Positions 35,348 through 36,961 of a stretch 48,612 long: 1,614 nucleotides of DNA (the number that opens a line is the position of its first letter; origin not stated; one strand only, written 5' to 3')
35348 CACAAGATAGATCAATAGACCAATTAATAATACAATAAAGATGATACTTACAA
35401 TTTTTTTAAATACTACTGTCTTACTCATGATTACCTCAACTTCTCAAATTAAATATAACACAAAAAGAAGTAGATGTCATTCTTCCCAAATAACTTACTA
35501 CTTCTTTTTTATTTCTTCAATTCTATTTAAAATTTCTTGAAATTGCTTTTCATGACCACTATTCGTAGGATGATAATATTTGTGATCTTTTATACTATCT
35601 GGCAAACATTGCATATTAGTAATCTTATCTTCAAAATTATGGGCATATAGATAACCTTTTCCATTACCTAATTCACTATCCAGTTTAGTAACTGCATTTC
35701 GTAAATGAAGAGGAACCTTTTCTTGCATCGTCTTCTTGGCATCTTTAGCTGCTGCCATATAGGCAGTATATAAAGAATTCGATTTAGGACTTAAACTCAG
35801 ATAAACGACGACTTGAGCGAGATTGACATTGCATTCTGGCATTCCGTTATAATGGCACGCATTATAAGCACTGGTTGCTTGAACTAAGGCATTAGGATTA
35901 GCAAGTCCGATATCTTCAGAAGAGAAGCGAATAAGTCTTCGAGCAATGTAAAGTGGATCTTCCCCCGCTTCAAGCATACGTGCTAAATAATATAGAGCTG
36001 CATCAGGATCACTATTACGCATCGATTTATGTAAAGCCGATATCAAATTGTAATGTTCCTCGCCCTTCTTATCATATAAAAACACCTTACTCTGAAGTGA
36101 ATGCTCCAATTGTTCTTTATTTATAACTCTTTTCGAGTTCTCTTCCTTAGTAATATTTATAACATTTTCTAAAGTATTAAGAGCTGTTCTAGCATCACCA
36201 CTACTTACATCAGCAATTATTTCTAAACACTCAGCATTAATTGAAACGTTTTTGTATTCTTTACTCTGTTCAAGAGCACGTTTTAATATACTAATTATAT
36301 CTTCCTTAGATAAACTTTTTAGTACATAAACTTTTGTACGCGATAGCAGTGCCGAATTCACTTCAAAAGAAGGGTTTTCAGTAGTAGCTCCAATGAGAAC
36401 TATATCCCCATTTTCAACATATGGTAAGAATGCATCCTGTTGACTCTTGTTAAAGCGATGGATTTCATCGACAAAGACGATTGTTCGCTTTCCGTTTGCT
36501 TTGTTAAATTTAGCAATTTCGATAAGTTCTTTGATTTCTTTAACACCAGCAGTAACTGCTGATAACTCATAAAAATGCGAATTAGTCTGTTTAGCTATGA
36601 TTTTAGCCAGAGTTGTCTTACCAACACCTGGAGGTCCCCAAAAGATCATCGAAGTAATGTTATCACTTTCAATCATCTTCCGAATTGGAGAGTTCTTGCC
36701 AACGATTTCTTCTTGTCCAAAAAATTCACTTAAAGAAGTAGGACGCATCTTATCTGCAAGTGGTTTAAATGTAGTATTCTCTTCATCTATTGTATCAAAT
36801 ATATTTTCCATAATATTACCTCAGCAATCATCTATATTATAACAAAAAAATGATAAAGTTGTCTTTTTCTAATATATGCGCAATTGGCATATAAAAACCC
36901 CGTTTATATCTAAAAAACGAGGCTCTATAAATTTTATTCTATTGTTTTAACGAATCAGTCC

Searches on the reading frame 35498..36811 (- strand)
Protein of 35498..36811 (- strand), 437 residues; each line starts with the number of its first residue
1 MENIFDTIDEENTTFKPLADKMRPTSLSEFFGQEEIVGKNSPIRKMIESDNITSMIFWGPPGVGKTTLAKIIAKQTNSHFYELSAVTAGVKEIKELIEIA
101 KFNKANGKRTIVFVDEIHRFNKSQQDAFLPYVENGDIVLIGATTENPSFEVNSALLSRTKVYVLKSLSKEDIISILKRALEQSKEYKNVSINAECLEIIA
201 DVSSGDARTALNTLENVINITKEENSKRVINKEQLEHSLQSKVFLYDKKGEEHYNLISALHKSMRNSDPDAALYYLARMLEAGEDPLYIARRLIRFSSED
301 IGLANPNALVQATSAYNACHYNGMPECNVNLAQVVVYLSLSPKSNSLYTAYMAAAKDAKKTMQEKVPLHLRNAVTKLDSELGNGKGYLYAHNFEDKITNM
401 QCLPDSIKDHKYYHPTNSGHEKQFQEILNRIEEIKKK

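Call 45: find_encoding_contigs(protein=window:35498-36811:-, flank=10000, max_places=1)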
Protein window:35498-36811:- (437 aa): 22 contigs read that carry it; 1 place shown.
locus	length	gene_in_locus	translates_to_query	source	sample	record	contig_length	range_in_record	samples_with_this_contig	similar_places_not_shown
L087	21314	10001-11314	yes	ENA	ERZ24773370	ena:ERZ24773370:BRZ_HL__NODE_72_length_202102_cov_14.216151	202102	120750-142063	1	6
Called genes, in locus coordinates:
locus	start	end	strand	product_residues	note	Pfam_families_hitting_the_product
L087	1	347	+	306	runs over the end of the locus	PF00135:COesterase (faint), PF20434:BD-FAE, PF07859:Abhydrolase_3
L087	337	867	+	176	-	-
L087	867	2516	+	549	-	-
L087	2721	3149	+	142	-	-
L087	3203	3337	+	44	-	-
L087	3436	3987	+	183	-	PF04011:LemA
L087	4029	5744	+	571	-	PF09972:DUF2207, PF20990:DUF2207_C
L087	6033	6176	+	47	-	PF00301:Rubredoxin, PF21349:RUBY_RBDX (faint)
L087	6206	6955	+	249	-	PF02627:CMD, PF07883:Cupin_2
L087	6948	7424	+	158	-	PF00583:Acetyltransf_1 (weak), PF13508:Acetyltransf_7 (weak)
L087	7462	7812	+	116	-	-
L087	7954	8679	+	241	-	PF13240:Zn_Ribbon_1 (faint), PF10947:DUF2628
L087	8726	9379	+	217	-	PF00697:PRAI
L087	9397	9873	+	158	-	PF12641:Flavodoxin_3 (faint), PF12682:Flavodoxin_4, PF12724:Flavodoxin_5 (faint)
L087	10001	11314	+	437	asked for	PF05673:DUF815 (weak), PF05496:RuvB_N, PF00004:AAA, PF07728:AAA_5 (weak), PF13173:AAA_14 (weak), PF20720:nSTAND3 (weak), PF16193:AAA_assoc_2, PF12002:MgsA_C, +1 more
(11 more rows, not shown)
